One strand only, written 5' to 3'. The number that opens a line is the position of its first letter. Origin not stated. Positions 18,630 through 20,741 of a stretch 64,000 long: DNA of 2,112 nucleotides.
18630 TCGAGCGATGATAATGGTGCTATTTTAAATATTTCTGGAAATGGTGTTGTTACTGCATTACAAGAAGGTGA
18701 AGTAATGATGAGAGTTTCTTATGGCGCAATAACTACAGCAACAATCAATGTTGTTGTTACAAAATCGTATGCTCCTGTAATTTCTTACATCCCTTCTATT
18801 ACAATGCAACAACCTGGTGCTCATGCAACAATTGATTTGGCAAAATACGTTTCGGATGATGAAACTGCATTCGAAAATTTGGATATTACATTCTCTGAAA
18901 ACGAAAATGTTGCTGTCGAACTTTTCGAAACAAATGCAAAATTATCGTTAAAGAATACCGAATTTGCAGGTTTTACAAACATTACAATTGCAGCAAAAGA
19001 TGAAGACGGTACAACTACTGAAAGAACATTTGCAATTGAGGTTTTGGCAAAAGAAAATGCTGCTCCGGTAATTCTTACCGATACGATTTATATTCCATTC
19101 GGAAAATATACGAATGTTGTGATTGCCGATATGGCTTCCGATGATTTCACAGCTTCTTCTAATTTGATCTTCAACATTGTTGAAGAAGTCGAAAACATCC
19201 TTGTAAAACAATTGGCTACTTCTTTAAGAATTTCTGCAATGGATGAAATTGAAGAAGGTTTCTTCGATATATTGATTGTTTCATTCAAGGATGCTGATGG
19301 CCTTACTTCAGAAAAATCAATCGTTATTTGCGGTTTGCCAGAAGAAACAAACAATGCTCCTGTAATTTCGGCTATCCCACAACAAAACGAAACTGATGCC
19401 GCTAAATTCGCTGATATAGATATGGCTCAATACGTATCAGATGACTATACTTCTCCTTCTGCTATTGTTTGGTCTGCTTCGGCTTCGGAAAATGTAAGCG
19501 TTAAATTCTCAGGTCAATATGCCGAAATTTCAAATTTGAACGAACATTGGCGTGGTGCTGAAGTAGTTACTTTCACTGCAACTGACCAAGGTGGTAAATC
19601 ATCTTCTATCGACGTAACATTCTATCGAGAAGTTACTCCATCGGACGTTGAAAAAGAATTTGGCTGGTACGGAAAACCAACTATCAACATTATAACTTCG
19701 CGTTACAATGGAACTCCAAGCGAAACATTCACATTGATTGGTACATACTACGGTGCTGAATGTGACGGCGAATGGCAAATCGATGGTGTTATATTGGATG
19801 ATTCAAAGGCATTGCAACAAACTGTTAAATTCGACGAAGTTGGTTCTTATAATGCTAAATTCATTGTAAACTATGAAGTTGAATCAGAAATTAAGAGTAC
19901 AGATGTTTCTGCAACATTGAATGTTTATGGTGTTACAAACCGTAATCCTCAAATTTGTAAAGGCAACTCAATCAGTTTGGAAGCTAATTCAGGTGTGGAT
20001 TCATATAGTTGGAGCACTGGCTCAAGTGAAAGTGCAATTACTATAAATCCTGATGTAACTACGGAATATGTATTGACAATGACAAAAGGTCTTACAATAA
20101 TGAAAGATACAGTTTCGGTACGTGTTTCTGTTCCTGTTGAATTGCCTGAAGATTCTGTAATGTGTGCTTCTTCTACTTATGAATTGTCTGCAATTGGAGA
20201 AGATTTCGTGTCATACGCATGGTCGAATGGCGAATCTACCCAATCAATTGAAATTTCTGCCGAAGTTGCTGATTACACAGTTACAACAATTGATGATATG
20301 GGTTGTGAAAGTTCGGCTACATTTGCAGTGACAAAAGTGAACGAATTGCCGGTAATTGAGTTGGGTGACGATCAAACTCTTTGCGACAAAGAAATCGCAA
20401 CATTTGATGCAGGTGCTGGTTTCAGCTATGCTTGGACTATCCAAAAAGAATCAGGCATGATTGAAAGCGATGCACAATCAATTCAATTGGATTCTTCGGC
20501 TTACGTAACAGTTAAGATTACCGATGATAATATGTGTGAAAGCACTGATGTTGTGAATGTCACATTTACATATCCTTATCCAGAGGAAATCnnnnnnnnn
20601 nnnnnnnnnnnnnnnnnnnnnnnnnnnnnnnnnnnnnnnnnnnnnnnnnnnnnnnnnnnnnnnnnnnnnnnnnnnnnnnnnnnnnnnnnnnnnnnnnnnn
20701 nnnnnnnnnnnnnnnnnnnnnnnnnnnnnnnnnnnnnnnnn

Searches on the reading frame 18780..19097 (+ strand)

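Call 14: search_protein_families(library=pfam, proteins=[window:18780-19097:+], max_evalue=1)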
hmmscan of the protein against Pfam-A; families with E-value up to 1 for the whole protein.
window:18780-19097:+ (106 aa): 1 family
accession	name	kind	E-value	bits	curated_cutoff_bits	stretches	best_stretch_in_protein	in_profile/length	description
PF01696.23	Adeno_E1B_55K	-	0.017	14.2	24.5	1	34-73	127-166/387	Adenovirus EB1 55K protein / large t-antigen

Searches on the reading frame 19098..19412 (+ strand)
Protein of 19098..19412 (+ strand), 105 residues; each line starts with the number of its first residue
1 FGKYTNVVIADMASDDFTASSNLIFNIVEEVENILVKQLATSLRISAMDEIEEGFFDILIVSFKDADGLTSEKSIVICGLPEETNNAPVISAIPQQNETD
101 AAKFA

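Call 14: search_protein_families(library=pfam, proteins=[window:19098-19412:+], max_evalue=1)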
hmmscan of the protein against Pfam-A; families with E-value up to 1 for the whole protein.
window:19098-19412:+ (105 aa): 1 family
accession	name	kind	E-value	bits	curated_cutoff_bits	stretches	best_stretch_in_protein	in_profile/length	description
PF07517.20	SecA_DEAD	-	0.23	11.1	24.6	1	20-53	195-228/290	SecA DEAD-like domain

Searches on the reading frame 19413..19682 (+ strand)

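Call 14: search_protein_families(library=pfam, proteins=[window:19413-19682:+], max_evalue=1)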
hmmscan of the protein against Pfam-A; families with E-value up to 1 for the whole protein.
window:19413-19682:+ (90 aa): 3 families
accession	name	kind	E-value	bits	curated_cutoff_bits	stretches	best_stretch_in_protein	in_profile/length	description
PF17963.7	Big_9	-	0.018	16.4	23.6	1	16-70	36-88/89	Bacterial Ig domain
PF11435.13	She2p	-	0.11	12.7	25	1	10-83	110-186/201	RNA binding protein She2p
PF20792.2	VCD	-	0.26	11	27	1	1-72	36-106/240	VopL C-terminal dimerization domain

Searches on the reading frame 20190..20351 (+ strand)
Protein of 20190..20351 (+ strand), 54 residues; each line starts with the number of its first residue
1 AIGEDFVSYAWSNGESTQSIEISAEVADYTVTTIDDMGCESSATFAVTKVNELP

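Call 14: search_protein_families(library=pfam, proteins=[window:20190-20351:+], max_evalue=1)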
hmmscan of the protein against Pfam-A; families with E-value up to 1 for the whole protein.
window:20190-20351:+ (54 aa): 2 families
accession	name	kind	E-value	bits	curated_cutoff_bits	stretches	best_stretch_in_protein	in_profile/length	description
PF11679.13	DUF3275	-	0.0074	16.5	25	1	16-52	64-100/201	Protein of unknown function (DUF3275)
PF22352.2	K319L-like_PKD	-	0.12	12.9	27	1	5-34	27-57/84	K319L-like, PKD domain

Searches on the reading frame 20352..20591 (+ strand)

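Call 14: search_protein_families(library=pfam, proteins=[window:20352-20591:+], max_evalue=1)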
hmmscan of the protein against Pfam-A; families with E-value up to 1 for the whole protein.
window:20352-20591:+ (80 aa): 1 family
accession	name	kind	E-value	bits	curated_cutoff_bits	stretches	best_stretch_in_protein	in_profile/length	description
PF19081.6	Ig_7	-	0.064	14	27.3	1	7-73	9-81/84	Ig-like domain CHU_C associated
